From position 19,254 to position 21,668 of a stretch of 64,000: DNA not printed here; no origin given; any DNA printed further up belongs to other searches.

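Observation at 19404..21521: GHKL ATPase head fused to tandem Ig-like (Big_2-type) domains in an apparently cytoplasmic protein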

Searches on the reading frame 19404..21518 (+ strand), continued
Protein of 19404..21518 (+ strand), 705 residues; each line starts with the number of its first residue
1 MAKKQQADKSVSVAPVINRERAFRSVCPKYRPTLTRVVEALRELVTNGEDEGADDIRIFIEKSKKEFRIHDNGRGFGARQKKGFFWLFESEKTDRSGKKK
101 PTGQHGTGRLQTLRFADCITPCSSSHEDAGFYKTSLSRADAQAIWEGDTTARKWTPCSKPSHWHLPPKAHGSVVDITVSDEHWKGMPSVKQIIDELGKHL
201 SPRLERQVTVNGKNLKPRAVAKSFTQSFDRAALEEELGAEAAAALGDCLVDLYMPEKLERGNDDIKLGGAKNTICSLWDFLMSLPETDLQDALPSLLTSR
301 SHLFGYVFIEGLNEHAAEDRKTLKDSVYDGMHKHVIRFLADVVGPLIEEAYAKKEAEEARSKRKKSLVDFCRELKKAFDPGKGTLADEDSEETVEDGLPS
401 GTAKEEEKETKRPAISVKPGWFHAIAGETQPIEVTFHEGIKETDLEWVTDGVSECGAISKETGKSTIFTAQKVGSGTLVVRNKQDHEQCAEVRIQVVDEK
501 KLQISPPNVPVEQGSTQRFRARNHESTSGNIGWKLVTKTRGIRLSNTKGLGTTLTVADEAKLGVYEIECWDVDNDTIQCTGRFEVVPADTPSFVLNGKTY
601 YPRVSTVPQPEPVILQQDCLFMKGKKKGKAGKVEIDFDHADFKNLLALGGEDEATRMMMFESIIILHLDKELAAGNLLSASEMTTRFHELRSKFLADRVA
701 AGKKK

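Call 61: predict_structure(alignment_id=A4)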
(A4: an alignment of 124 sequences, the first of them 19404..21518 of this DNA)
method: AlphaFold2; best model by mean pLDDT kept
length: 705 residues; sequences in the alignment: 124
mean_pLDDT: 90.7   pTM: 0.74
mean pLDDT of the five models: 90.7, 90.1, 90.1, 90.1, 89.9
residues with pLDDT >= 90: 555; 70-90: 103; 50-70: 20; < 50: 27
segments of 3 or more residues with pLDDT < 50: 1-3, 387-409
pLDDT, mean of each block of 10 residues (from residue 1): 56 91 96 96 94 95 97 95 94 75 87 97 95 98 97 97 88 98 97 94 91 94 92 95 96 92 93 94 94 93 95 92 96 98 93 88 92 91 51 41 43 86 93 92 96 96 97 97 96 93 91 89 91 97 95 91 95 97 86 92 92 93 76 95 91 93 98 97 98 96 91
secondary structure, 60 per line:
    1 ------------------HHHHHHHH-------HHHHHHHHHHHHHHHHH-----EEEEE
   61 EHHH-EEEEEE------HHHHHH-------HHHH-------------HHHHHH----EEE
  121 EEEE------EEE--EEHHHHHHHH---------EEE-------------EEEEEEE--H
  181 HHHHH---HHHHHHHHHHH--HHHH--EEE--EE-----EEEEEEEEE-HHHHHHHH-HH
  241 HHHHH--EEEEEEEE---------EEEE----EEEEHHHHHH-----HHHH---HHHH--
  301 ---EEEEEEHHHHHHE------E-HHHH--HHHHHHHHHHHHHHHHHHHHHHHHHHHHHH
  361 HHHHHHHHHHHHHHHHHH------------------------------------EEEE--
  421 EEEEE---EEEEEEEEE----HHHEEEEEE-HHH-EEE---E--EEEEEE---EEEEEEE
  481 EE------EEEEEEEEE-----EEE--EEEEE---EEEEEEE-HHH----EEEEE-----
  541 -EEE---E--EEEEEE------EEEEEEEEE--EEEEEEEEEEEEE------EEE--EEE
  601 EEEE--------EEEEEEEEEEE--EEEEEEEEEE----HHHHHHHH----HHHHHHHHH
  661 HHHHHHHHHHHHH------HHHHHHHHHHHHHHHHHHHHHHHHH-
elements in order (helices of 4 or more, strands of 3 or more residues): H19-26 H34-50 E56-61 E66-71 H78-83 H91-94 H108-113 E118-124 E131-133 H138-145 E155-157 E171-177 H180-185 H189-199 H202-205 E208-210 E220-228 H230-237 H239-245 E248-255 E265-268 E273-276 H277-282 H288-291 H295-298 E304-309 H310-315 H325-328 H331-378 E415-418 E421-425 E429-437 E445-450 E456-458 E465-470 E474-482 E489-497 E503-505 E508-512 E516-522 E531-535 E542-544 E551-556 E563-571 E574-586 E593-595 E598-604 E613-623 E626-635 H640-647 H652-673 H680-704
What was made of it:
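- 20394..20537 (+): Single long helix, aa 331-378. AF2 secondary structure (call 61).
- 20562..20630 (+): Acidic disordered linker, aa 387-409. pLDDT below 50 (call 61).
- On GHKL clamp ATPases (Hsp90, MutL, GyrB, MORC type): AF2 shows an alpha/beta domain at aa 176-330 with pLDDT above 90 (call 61).
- On Hsp90 family: Residues after the long helix form two Ig-like domains, hairpins and two helices (call 61).
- On MORC family: A second alpha/beta domain exists (call 61).
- Checked: AlphaFold puts strands at aa 415-497 and 503-586 with pLDDT about 86-97 (call 61). The tail consists of beta hairpins (593-635) followed by two long helices (640-704) (call 61).
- The AF2 model has pLDDT 90.7 and pTM 0.74 (call 61).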

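Call 63: fold_search(model_id=the predicted structure, library=pdb)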
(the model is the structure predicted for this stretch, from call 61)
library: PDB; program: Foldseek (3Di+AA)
matches with E <= 10: 1989; with E <= 0.001: 998
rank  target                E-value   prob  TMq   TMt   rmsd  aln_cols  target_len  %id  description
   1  5tth_A                9.9e-13  1.00  0.31  0.32  17.4       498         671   15  Heterodimeric SpyCatcher/SpyTag-fused zebrafish TRAP1 in ATP/ADP-hybrid state (released 2017-08-23)
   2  4iyn_A                2.1e-12  1.00  0.32  0.37  23.2       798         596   13  Structure of mitochondrial Hsp90 (TRAP1) with ADP-ALF4- (released 2014-01-22)
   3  7exp_A                2.5e-12  1.00  0.31  0.37  18.0       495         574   16  Crystal structure of zebrafish TRAP1 with AMPPNP and MitoQ (released 2022-01-05)
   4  5uls_B                2.6e-12  1.00  0.29  0.31   7.7       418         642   14  Structure of GRP94 in the active conformation (released 2017-09-27)
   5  5tvw_A                3.3e-12  1.00  0.31  0.36  23.9       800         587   13  Crystal structure of mitochondrial Hsp90 (TRAP1) with ATP in absence of Mg, hemi-hydrolyzed (released 2018-03-14)
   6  7exp_B                4.6e-12  1.00  0.31  0.35  22.7       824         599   13  Crystal structure of zebrafish TRAP1 with AMPPNP and MitoQ (released 2022-01-05)
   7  5tvu_A                5.4e-12  1.00  0.31  0.36  18.9       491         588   15  Crystal structure of mitochondrial Hsp90 (TRAP1) with ATP in absence of Mg (released 2018-03-14)
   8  4j0b_A                6.4e-12  1.00  0.31  0.36  23.7       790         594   13  Structure of mitochondrial Hsp90 (TRAP1) with ADP-BeF3 (released 2014-01-22)
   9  8ffv_B                6.7e-12  1.00  0.31  0.34  22.8       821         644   11  Cryo-EM structure of the GR-Hsp90-FKBP52 complex (released 2023-11-01)
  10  4j0b_B                7.9e-12  1.00  0.31  0.35  11.3       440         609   17  Structure of mitochondrial Hsp90 (TRAP1) with ADP-BeF3 (released 2014-01-22)
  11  4ipe_A                8.4e-12  1.00  0.31  0.36  23.3       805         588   12  Crystal structure of mitochondrial Hsp90 (TRAP1) with AMPPNP (released 2014-01-22)
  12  5uls_A                9.3e-12  1.00  0.29  0.31   7.9       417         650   14  Structure of GRP94 in the active conformation (released 2017-09-27)
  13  8fx4_B                1.2e-11  1.00  0.31  0.34  23.7       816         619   12  GC-C-Hsp90-Cdc37 regulatory complex (released 2023-07-12)
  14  8h77_B                1.4e-11  1.00  0.31  0.34  17.5       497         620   14  Hsp90-AhR-p23-XAP2 complex (released 2023-01-04)
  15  6xg6_B                1.6e-11  1.00  0.32  0.36  16.8       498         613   12  Full-length human mitochondrial Hsp90 (TRAP1) with ADP-BeF3 (released 2020-09-30)
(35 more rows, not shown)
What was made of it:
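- Closest known: Hsp90 family. Same: This is the best structural match over about 400-500 aligned columns, E down to 9.9e-13 (call 63).
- The top 50 Foldseek PDB hits are all Hsp90-family, over about 400-500 aligned columns (call 63). All top-50 structural matches are Hsp90 family members, spanning the N-terminal and middle domains (call 63). TM-scores are modest, 0.43-0.54 on fragments (call 63).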

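Call 66: search_protein_families(library=pfam, alignment_id=A2, max_evalue=0.01)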
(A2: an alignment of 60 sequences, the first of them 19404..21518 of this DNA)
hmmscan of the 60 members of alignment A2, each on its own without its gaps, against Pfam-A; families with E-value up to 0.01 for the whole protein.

A. member 1, window:19404-21518:+ (705 aa): 2 families
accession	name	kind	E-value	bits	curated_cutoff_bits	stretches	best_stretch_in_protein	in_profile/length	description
PF13589.12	HATPase_c_3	-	7.4e-08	32.9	25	1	38-143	4-112/137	Histidine kinase-, DNA gyrase B-, and HSP90-like ATPase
PF02518.31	HATPase_c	-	5.9e-06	27.1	26.4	1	35-108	4-76/111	Histidine kinase-, DNA gyrase B-, and HSP90-like ATPase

B. families by the number of members that match (of 60 scanned): 11 families
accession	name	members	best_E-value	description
PF13589.12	HATPase_c_3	56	2.2e-14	Histidine kinase-, DNA gyrase B-, and HSP90-like ATPase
PF02518.31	HATPase_c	34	6.3e-07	Histidine kinase-, DNA gyrase B-, and HSP90-like ATPase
PF13473.12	Cupredoxin_1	3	0.00019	Cupredoxin-like domain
PF02368.24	Big_2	2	0.0019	Bacterial Ig-like domain (group 2)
PF20418.3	Herpes_gE_N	1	0.002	Alphaherpesvirus glycoprotein E N-terminal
PF00627.37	UBA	1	0.0032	UBA/TS-N domain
PF22562.2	UBA_7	1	0.0057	UBA-like domain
PF19408.5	PKD_6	1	0.0058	PKD-like domain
PF22544.2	HYDIN_VesB_CFA65-like_Ig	1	0.0071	HYDIN/CFA65/VesB-like, Ig-like domain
PF25794.1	SACS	1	0.0077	Sacsin domain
PF22067.2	Cep192_D3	1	0.0081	Cep192 domain 3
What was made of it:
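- On GHKL (Bergerat-fold) ATPase superfamily: 56 of 60 members hit this family (call 66).
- On Hsp90 family: 0 of 60 members hit HSP90 at E<=0.01 (call 66).
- On Big_2 (PF02368): 2 of 60 members hit, with a best E of 0.0019 (call 66).
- No member matches the Pfam HSP90 family at E<=0.01 (0 of 60, call 66).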

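Call 67: fold_search(model_id=the predicted structure, library=viral)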
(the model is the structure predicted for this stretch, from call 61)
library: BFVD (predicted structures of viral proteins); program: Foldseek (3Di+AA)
matches with E <= 10: 1127; with E <= 0.001: 338
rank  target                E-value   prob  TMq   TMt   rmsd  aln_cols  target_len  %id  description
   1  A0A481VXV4            1.8e-11  1.00  0.30  0.41  13.5       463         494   14  (no name in the UniProt tables at hand)
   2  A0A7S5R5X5            7.7e-11  1.00  0.29  0.31  11.4       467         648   16  (no name in the UniProt tables at hand)
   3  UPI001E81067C         9.1e-11  1.00  0.13  0.09  19.9       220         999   17  (no name look-up for this kind of identifier)
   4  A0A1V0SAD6            1.7e-10  1.00  0.28  0.29  14.5       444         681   13  Heat shock protein 83 kDa [Catovirus CTV1]
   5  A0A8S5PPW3            1.9e-10  1.00  0.31  0.43  15.9       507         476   13  DNA topoisomerase (ATP-hydrolyzing) [Myoviridae sp. ctwwN25]
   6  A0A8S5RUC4            2.7e-10  1.00  0.26  0.29  11.3       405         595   15  (no name in the UniProt tables at hand)
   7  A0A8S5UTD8            3.4e-10  1.00  0.31  0.29   9.2       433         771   12  DNA topoisomerase (ATP-hydrolyzing) [Myoviridae sp. ctYA416]
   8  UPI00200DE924         5.9e-10  1.00  0.32  0.35   9.5       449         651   13  (no name look-up for this kind of identifier)
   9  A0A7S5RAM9            6.2e-10  1.00  0.31  0.35  13.8       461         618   13  (no name in the UniProt tables at hand)
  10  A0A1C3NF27            7.3e-10  1.00  0.30  0.31  20.1       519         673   13  (no name in the UniProt tables at hand)
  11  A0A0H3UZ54            7.7e-10  1.00  0.30  0.17  18.9       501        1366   10  (no name in the UniProt tables at hand)
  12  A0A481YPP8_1          9.6e-10  1.00  0.27  0.25  21.1       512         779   12  DNA topoisomerase 2 [Iridovirus LCIVAC01]
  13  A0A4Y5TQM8            1.1e-09  1.00  0.30  0.29   9.3       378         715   15  Protector from prophage induced early lysis [Klebsiella phage Marfa]
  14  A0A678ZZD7            1.1e-09  1.00  0.29  0.26  10.4       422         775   15  RIIA lysis inhibitor [Pectobacterium phage Arno18]
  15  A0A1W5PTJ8            1.1e-09  1.00  0.30  0.31   9.5       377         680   14  (no name in the UniProt tables at hand)
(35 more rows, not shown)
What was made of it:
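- On GHKL clamp ATPases (Hsp90, MutL, GyrB, MORC type): Foldseek alignments extend about 400-500 columns over Hsp90 N-terminal plus middle domains (call 63), and over viral topoisomerase II ATPase subunits and RIIA (call 67).
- Viral-library hits are Hsp90-like proteins, topoisomerase II ATPase subunits and RIIA, all of which pair a GHKL head with a second domain (call 67).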

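Call 78: list_cluster_members(proteins=[P0005, P0008, P0014, P0025, P0030, P0045, P0060, P0080, P0100, P0120])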
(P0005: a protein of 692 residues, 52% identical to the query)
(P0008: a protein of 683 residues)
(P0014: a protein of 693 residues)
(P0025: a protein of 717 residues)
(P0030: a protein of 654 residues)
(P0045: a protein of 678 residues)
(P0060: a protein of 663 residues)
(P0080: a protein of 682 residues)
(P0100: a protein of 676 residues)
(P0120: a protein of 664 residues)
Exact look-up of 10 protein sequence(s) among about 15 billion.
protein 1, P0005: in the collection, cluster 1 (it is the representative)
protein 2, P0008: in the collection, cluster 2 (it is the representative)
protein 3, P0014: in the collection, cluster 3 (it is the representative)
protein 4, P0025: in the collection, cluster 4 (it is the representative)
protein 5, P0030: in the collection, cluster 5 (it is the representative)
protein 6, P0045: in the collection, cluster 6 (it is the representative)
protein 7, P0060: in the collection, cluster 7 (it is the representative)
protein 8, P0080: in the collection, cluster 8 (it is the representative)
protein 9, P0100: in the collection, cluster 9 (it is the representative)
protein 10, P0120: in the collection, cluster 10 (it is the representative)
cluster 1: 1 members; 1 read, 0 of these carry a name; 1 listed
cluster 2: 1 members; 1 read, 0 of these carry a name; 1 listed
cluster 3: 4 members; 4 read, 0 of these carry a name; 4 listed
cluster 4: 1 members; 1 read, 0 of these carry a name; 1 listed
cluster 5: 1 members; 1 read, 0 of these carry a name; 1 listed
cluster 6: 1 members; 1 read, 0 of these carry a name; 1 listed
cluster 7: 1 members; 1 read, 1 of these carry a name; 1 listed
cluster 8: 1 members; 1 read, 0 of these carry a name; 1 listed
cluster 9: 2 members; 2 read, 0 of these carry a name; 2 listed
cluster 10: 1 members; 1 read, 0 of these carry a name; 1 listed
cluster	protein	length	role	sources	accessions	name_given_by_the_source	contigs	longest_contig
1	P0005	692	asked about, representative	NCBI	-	-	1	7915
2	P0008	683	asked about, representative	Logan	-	-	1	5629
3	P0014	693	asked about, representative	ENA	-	-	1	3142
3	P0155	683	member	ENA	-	-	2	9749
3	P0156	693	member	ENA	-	-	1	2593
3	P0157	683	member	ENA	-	-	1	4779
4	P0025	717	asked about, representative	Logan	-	-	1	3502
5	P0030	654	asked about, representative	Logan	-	-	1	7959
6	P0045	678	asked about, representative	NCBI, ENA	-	-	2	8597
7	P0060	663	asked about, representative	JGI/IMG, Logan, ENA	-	hypothetical protein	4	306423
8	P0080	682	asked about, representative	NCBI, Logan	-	-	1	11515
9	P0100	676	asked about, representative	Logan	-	-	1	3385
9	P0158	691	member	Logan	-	-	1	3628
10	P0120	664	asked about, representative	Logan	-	-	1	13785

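Call 79: find_encoding_contigs(protein=P0060, flank=10000, max_places=2)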
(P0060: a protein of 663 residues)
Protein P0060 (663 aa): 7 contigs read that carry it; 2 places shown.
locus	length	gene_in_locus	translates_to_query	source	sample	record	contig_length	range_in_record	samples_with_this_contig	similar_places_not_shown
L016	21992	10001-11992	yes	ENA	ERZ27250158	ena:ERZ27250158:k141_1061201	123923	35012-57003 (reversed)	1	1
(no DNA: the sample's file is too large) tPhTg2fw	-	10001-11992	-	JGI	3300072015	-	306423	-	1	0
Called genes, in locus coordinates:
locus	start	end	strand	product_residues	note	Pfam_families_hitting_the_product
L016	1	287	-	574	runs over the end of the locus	PF05157:MshEN, PF00437:T2SSE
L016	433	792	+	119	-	-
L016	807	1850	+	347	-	PF10555:MraY_sig1 (faint), PF00953:Glycos_transf_4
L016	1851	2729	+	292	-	PF02811:PHP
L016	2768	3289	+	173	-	-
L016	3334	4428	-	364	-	PF00639:Rotamase, PF13616:Rotamase_3, PF22599:SecDF_P1_head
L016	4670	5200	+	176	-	-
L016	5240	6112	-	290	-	PF00140:Sigma70_r1_2, PF04542:Sigma70_r2, PF04539:Sigma70_r3, PF04545:Sigma70_r4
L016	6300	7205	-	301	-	PF07549:Sec_GG (weak), PF02355:SecD_SecF_C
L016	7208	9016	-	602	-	PF21760:SecD_1st, PF13145:Rotamase_2 (faint), PF13616:Rotamase_3, PF00639:Rotamase, PF22599:SecDF_P1_head, PF02355:SecD_SecF_C, PF03176:MMPL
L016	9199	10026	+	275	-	-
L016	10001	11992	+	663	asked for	PF13589:HATPase_c_3 (weak)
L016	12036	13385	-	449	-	-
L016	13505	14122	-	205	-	-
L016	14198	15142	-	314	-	PF01073:3Beta_HSD, PF01370:Epimerase, PF02719:Polysacc_synt_2 (faint), PF04321:RmlD_sub_bind, PF16363:GDP_Man_Dehyd, PF07993:NAD_binding_4 (weak)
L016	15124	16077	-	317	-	PF00106:adh_short (weak), PF01073:3Beta_HSD, PF01370:Epimerase, PF02719:Polysacc_synt_2, PF04321:RmlD_sub_bind, PF08659:KR, PF16363:GDP_Man_Dehyd, PF07993:NAD_binding_4 (weak)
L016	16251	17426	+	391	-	PF13477:Glyco_trans_4_2, PF13439:Glyco_transf_4, PF13579:Glyco_trans_4_4, PF00534:Glycos_transf_1, PF13692:Glyco_trans_1_4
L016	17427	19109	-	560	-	PF13231:PMT_2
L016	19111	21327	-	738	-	PF04932:Wzy_C, PF13181:TPR_8 (faint), PF13414:TPR_11 (faint), PF13431:TPR_17 (faint), PF00515:TPR_1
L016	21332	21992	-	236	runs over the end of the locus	-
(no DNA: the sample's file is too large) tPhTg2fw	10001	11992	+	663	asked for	PF13589:HATPase_c_3 (weak)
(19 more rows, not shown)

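Call 80: find_encoding_contigs(protein=P0080, flank=10000, max_places=2)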
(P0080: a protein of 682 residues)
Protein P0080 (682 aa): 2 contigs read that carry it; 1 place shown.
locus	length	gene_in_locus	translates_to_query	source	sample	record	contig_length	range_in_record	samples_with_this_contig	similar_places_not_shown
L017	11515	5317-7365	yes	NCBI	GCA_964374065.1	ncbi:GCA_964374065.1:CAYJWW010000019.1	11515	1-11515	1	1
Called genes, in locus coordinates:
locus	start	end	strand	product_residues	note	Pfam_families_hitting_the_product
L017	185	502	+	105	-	-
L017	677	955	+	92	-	PF00076:RRM_1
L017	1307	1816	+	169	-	PF00466:Ribosomal_L10, PF27436:RL10_C (faint)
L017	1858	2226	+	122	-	PF16320:Ribosomal_L12_N, PF00542:Ribosomal_L12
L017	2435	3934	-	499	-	-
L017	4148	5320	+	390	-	-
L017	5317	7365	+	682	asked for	-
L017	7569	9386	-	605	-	-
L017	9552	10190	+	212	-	-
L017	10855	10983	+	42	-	-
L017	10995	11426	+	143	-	PF02381:MraZ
